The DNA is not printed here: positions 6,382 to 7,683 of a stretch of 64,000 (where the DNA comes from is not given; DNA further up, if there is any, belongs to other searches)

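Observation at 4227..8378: Ugd + SDR epimerase/decarboxylase + ArnC/RgtE-like GT2 + PfkB kinase operon: lipid-linked acidic or pentose sugar donor synthesis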

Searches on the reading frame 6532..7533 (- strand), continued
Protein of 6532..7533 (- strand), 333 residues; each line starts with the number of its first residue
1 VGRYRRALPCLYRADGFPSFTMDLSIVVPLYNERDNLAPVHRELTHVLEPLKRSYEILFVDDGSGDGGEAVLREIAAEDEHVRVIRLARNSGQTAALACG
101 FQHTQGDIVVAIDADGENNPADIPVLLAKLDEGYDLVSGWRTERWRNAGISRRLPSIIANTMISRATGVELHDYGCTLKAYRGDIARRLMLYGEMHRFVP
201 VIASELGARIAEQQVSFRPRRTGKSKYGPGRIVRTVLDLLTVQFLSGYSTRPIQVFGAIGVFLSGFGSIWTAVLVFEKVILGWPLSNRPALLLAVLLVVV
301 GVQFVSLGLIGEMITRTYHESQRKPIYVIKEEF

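Call 24: search_protein_families(library=pfam, proteins=[P0121, P0130, P0131, P0134, P0138, P0140, P0150, P0157, P0249, P0253], max_evalue=0.00001)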
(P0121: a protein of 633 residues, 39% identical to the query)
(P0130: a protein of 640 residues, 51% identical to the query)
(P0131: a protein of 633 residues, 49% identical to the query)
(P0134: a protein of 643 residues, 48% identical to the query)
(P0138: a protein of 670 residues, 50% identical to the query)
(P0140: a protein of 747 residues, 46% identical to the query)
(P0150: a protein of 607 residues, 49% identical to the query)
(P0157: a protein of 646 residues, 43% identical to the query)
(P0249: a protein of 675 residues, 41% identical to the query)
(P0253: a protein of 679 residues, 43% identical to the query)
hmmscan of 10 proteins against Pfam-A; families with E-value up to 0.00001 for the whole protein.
P0121 (633 aa): 3 families
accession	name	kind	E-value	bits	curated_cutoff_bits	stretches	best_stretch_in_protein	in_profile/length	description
PF00535.33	Glycos_transf_2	-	2.9e-65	219.7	23.3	2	16-178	1-167/168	Glycosyl transferase family 2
PF10111.15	Glyco_tranf_2_2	-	1.2e-17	64.8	27.3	2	16-109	1-94/276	Glycosyltransferase like family 2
PF13641.12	Glyco_tranf_2_3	-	7.5e-08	33.1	27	0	15-129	3-120/230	Glycosyltransferase like family 2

P0130 (640 aa): 24 families
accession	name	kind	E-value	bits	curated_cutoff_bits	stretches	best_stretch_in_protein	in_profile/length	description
PF07719.23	TPR_2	-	1e-33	113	27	0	159-190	2-33/34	Tetratricopeptide repeat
PF00535.33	Glycos_transf_2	-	1.5e-33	116.6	23.3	1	332-495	1-167/168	Glycosyl transferase family 2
PF13432.12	TPR_16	-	1.8e-32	111.8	32.7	3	129-190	2-63/65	Tetratricopeptide repeat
PF00515.34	TPR_1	-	4.5e-31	105.8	27.8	1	159-190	2-33/34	Tetratricopeptide repeat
PF14559.12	TPR_19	-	2.3e-30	105.1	25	3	169-232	2-66/68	Tetratricopeptide repeat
PF13181.12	TPR_8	-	2.2e-29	99.5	25.7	0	90-122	1-33/34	Tetratricopeptide repeat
PF13428.12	TPR_14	-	2.7e-24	83.6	23.5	0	196-232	6-42/44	Tetratricopeptide repeat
PF13414.12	TPR_11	-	3.3e-22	78.3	26.8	0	134-171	4-41/42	TPR repeat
PF23914.1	TPR_CcmH_CycH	-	3.6e-22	79.3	42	1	82-191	42-154/158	Cytochrome c-type biogenesis protein H TPR domain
PF13431.12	TPR_17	-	8.5e-22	76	24.4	0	147-177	2-32/34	Tetratricopeptide repeat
PF13424.12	TPR_12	-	4.3e-21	75.3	30.1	1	124-185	3-72/77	Tetratricopeptide repeat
PF13174.12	TPR_6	-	8.5e-20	70.4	26.3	0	159-191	1-33/33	Tetratricopeptide repeat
PF12895.13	ANAPC3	-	9.7e-18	64.7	27.2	0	36-115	3-81/82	Anaphase-promoting complex, cyclosome, subunit 3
PF13374.12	TPR_10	-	8.1e-17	61.1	27.5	0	159-186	3-30/42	Tetratricopeptide repeat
PF13371.12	TPR_9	-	3.7e-15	56.1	35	0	166-228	3-66/73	Tetratricopeptide repeat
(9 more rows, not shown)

P0131 (633 aa): 20 families
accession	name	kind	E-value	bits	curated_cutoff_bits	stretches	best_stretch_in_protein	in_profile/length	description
PF00535.33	Glycos_transf_2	-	4.1e-30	105.4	23.3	1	331-494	1-167/168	Glycosyl transferase family 2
PF07719.23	TPR_2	-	3.7e-23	80.1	27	0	225-251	3-29/34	Tetratricopeptide repeat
PF14559.12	TPR_19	-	6e-19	68.6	25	0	67-121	5-59/68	Tetratricopeptide repeat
PF13428.12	TPR_14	-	3.2e-17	61.7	23.5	0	57-94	5-42/44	Tetratricopeptide repeat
PF13431.12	TPR_17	-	2e-16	59.2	24.4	0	76-103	2-29/34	Tetratricopeptide repeat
PF00515.34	TPR_1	-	3.3e-16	58.8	27.8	0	225-250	3-28/34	Tetratricopeptide repeat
PF13432.12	TPR_16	-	2.7e-15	56.9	32.7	0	58-119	2-63/65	Tetratricopeptide repeat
PF13424.12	TPR_12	-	5.2e-15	55.8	30.1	0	190-253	4-75/77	Tetratricopeptide repeat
PF13174.12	TPR_6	-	1e-14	54.5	26.3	0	225-250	2-27/33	Tetratricopeptide repeat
PF12895.13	ANAPC3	-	5.9e-14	52.6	27.2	1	202-279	2-78/82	Anaphase-promoting complex, cyclosome, subunit 3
PF23914.1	TPR_CcmH_CycH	-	9.8e-14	51.9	42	0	30-114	61-148/158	Cytochrome c-type biogenesis protein H TPR domain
PF13181.12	TPR_8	-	2e-11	43.5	25.7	0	225-253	3-31/34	Tetratricopeptide repeat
PF13176.12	TPR_7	-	4.5e-10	39.2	27.9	0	225-258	1-34/36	Tetratricopeptide repeat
PF13374.12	TPR_10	-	2.6e-08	34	27.5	0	89-118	4-33/42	Tetratricopeptide repeat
PF13414.12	TPR_11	-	4.7e-08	33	26.8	0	202-235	7-40/42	TPR repeat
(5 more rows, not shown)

P0134 (643 aa): 19 families
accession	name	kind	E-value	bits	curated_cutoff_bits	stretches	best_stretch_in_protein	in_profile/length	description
PF00535.33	Glycos_transf_2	-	3.2e-31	109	23.3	1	335-498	1-167/168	Glycosyl transferase family 2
PF07719.23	TPR_2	-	4.4e-31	104.9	27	0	228-259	3-34/34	Tetratricopeptide repeat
PF00515.34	TPR_1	-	5.3e-29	99.3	27.8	0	230-259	5-34/34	Tetratricopeptide repeat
PF14559.12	TPR_19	-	9.2e-27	93.6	25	2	32-99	1-67/68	Tetratricopeptide repeat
PF13428.12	TPR_14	-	7.4e-24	82.2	23.5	0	32-63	11-42/44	Tetratricopeptide repeat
PF13432.12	TPR_16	-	3.1e-21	75.9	32.7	1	26-88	1-63/65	Tetratricopeptide repeat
PF13181.12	TPR_8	-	3.5e-20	70.8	25.7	0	226-259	1-34/34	Tetratricopeptide repeat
PF13431.12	TPR_17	-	6.9e-18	63.8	24.4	0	47-74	4-31/34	Tetratricopeptide repeat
PF13414.12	TPR_11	-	3.8e-17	62.1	26.8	0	33-70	5-42/42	TPR repeat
PF13424.12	TPR_12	-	2.1e-16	60.3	30.1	0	92-152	5-73/77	Tetratricopeptide repeat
PF23914.1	TPR_CcmH_CycH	-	8.5e-14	52.1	42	0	86-192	46-155/158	Cytochrome c-type biogenesis protein H TPR domain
PF13174.12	TPR_6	-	1.6e-11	44.5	26.3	0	164-190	6-32/33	Tetratricopeptide repeat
PF13374.12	TPR_10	-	3.3e-11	43.3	27.5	0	124-151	2-29/42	Tetratricopeptide repeat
PF12895.13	ANAPC3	-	3.5e-10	40.5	27.2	0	29-80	30-80/82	Anaphase-promoting complex, cyclosome, subunit 3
PF13176.12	TPR_7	-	4e-10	39.4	27.9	0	59-90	2-33/36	Tetratricopeptide repeat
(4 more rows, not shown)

P0138 (670 aa): 2 families
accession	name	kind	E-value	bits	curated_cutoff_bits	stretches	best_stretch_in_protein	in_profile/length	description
PF03706.18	LPG_synthase_TM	-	1.8e-34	120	33.4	1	22-307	2-300/302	Lysylphosphatidylglycerol synthase TM region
PF00535.33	Glycos_transf_2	-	2.1e-31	109.5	23.3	1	351-513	1-166/168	Glycosyl transferase family 2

P0140 (747 aa): 3 families
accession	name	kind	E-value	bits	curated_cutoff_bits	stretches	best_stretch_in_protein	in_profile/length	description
PF00535.33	Glycos_transf_2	-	1.2e-34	120.1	23.3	1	421-583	1-166/168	Glycosyl transferase family 2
PF03706.18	LPG_synthase_TM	-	1.1e-29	104.4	33.4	1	7-268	23-297/302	Lysylphosphatidylglycerol synthase TM region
PF10111.15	Glyco_tranf_2_2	-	2.6e-06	27.6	27.3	1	421-512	1-92/276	Glycosyltransferase like family 2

P0150 (607 aa): 4 families
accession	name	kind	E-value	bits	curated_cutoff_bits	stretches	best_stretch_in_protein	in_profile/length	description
PF00535.33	Glycos_transf_2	-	1.6e-33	116.4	23.3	1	288-449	1-165/168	Glycosyl transferase family 2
PF01569.27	PAP2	-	1.2e-14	54.6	27.2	1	107-223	5-123/130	PAP2 superfamily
PF14378.12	PAP2_3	-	1.1e-07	32.4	27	1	98-216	53-186/190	PAP2 superfamily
PF10111.15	Glyco_tranf_2_2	-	3.5e-06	27.1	27.3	1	288-379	1-92/276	Glycosyltransferase like family 2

P0157 (646 aa): 17 families
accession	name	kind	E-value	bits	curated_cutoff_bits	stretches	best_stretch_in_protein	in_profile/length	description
PF00535.33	Glycos_transf_2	-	6.2e-35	121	23.3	1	328-492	1-165/168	Glycosyl transferase family 2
PF00515.34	TPR_1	-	2.9e-27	93.8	27.8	1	193-223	4-34/34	Tetratricopeptide repeat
PF07719.23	TPR_2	-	1.1e-25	88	27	1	192-223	3-34/34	Tetratricopeptide repeat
PF14559.12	TPR_19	-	3.4e-22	79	25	1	204-265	5-66/68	Tetratricopeptide repeat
PF13181.12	TPR_8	-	5.8e-20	70.2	25.7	0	123-154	2-33/34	Tetratricopeptide repeat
PF13431.12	TPR_17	-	1.6e-19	68.9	24.4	1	213-245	2-34/34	Tetratricopeptide repeat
PF13432.12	TPR_16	-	3.7e-18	66.1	32.7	1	196-257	3-64/65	Tetratricopeptide repeat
PF13371.12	TPR_9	-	4.4e-16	59.1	35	1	219-261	24-66/73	Tetratricopeptide repeat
PF13424.12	TPR_12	-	9.9e-15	54.9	30.1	0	192-254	5-75/77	Tetratricopeptide repeat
PF13428.12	TPR_14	-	1.4e-13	50.5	23.5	0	200-232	11-43/44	Tetratricopeptide repeat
PF23914.1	TPR_CcmH_CycH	-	4.5e-13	49.8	42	1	195-290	55-153/158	Cytochrome c-type biogenesis protein H TPR domain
PF13176.12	TPR_7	-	3.5e-12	45.8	27.9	0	193-221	2-32/36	Tetratricopeptide repeat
PF13414.12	TPR_11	-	5.2e-12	45.7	26.8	1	202-237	6-41/42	TPR repeat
PF13174.12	TPR_6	-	3.9e-11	43.3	26.3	0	89-116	1-28/33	Tetratricopeptide repeat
PF12895.13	ANAPC3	-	1.9e-09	38.1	27.2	0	171-247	4-79/82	Anaphase-promoting complex, cyclosome, subunit 3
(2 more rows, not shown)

P0249 (675 aa): 3 families
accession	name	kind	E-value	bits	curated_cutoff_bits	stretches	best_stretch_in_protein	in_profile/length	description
PF00535.33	Glycos_transf_2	-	2.5e-35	122.4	23.3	1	372-532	1-165/168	Glycosyl transferase family 2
PF10111.15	Glyco_tranf_2_2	-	4.2e-12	46.6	27.3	1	372-462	1-91/276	Glycosyltransferase like family 2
PF13641.12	Glyco_tranf_2_3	-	9.4e-07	29.5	27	1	371-486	3-121/230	Glycosyltransferase like family 2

P0253 (679 aa): 1 family
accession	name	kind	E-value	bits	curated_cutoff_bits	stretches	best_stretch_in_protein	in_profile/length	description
PF00535.33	Glycos_transf_2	-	9.5e-30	104.2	23.3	1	350-511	1-165/168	Glycosyl transferase family 2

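Call 26: find_related_loci(query=A1, collection=genome_contigs, flank=10000)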
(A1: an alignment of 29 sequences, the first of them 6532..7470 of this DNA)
Query A1 (312 aa) in genome_contigs; peptide patterns used: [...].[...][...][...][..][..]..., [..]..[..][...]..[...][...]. (x = any residue, [..] = any of these).
600 stretches matched a pattern (row limit reached: there are more); 539 encode a relative of the query (tblastn E <= 1e-3); the best 80 are kept; 80 distinct loci.
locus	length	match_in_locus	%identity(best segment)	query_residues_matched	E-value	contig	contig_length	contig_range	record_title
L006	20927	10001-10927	54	1-310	8e-114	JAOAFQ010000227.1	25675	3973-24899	MAG: Candidatus Aminicenantes bacterium isolate SKW293 k141_1223566, whole genome shotgun sequence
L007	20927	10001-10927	51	1-310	7e-105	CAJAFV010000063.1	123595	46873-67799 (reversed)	MAG: uncultured Geobacteraceae bacterium isolate A-4_bin-085 genome assembly, contig: bin-085:63/99, whole genome shotgu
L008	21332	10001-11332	51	1-309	2e-104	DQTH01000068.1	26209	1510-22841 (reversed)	MAG TPA_asm: Desulfocapsa sulfexigens isolate SZUA-1410 k95_539472, whole genome shotgun sequence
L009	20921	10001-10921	51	2-310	3e-104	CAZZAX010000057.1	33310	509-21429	MAG TPA_asm: uncultured Pirellulales bacterium isolate SRP068000_co1_46 genome assembly, contig: NODE_1402_length_33310_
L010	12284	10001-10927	51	1-310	6e-104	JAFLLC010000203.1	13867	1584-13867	MAG: Deltaproteobacteria bacterium isolate LaCa_MAG_21 c_000000006488, whole genome shotgun sequence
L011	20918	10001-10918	50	3-312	6e-103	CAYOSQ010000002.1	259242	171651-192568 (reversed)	MAG TPA_asm: uncultured Planctomycetia bacterium isolate SRP077602_co2_125 genome assembly, contig: NODE_23_length_25924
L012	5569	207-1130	52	3-311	6e-103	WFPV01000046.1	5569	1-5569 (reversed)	MAG: Aquifex sp. isolate S012_82_esom k151_168378, whole genome shotgun sequence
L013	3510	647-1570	52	1-310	1e-102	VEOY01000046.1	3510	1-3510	MAG: Nitrospirae bacterium isolate MnB_6 Mn-Nitrospirae-1_186123, whole genome shotgun sequence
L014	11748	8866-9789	49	2-310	5e-101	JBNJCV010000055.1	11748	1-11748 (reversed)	MAG: Actinomycetota bacterium isolate Y23_7dBSe1.bin.152 NODE_5535_length_11748_cov_21.031076, whole genome shotgun sequ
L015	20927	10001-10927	55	1-310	2e-100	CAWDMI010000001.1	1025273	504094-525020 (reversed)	MAG: uncultured delta proteobacterium isolate MFD04944.bin.2.54 genome assembly, contig: contig_16567, whole genome shot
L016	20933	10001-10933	51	1-312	2e-100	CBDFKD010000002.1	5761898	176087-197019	MAG: Acidobacteriota bacterium isolate 7e5f31be-4d53-489f-8f60-5a0dc3af79c0 genome assembly, contig: contig_2, whole gen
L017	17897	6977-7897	45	3-310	3e-99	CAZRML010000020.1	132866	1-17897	MAG TPA_asm: uncultured Actinomycetota bacterium isolate SRP067234_co1_333 genome assembly, contig: k99_745746, whole ge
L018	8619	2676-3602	54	1-310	2e-99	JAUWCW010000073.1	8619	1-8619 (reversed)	MAG: Candidatus Rokuibacteriota bacterium isolate CSMAG_2148 CSMAG_2148_k141_1214429_length_8619_cov_7.9372, whole genom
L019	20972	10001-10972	52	1-310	9e-98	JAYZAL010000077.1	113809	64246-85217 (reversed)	MAG: Candidatus Poribacteria bacterium isolate XB_MAG1182 DB_MAG1182_0077, whole genome shotgun sequence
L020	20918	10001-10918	52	1-307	3e-97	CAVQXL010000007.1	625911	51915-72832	MAG: Candidatus Aminicenantes bacterium isolate MFD10007.bin.2.27 genome assembly, contig: contig_8419, whole genome sho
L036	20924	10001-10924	49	2-310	4e-91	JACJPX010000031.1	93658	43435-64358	Calothrix membranacea FACHB-236 contig31, whole genome shotgun sequence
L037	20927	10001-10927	49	2-310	1e-90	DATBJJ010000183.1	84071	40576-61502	MAG TPA_asm: Vicinamibacterales bacterium isolate SMAG_U3917 k141_4093510, whole genome shotgun sequence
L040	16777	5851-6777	49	1-310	3e-90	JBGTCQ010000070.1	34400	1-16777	MAG: Chroococcidiopsidaceae cyanobacterium isolate JTS-RE123 k141_3695937, whole genome shotgun sequence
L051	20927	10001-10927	49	1-310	1e-86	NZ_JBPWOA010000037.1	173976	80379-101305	Anabaena sp. WFMT contig_37, whole genome shotgun sequence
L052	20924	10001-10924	48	2-310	4e-86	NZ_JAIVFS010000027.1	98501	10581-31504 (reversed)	Nostoc mirabile CHAB5784 strain CHAB 5784 NODE_27_length_98501_cov_82.795668, whole genome shotgun sequence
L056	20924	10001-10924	47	1-310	3e-84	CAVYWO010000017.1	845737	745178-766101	MAG: uncultured Alphaproteobacteria bacterium isolate MFD01248.bin.2.46 genome assembly, contig: contig_792, whole genom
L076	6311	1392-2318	43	1-310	2e-78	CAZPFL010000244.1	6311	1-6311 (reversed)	MAG TPA_asm: uncultured Rhodospirillaceae bacterium isolate SRP214966_co3_48 genome assembly, contig: NODE_23356_length_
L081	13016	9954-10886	41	1-310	2e-77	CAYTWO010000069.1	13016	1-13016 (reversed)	MAG TPA_asm: uncultured Gemmatimonadota bacterium isolate binchicken_co275_495 genome assembly, contig: NODE_7052_length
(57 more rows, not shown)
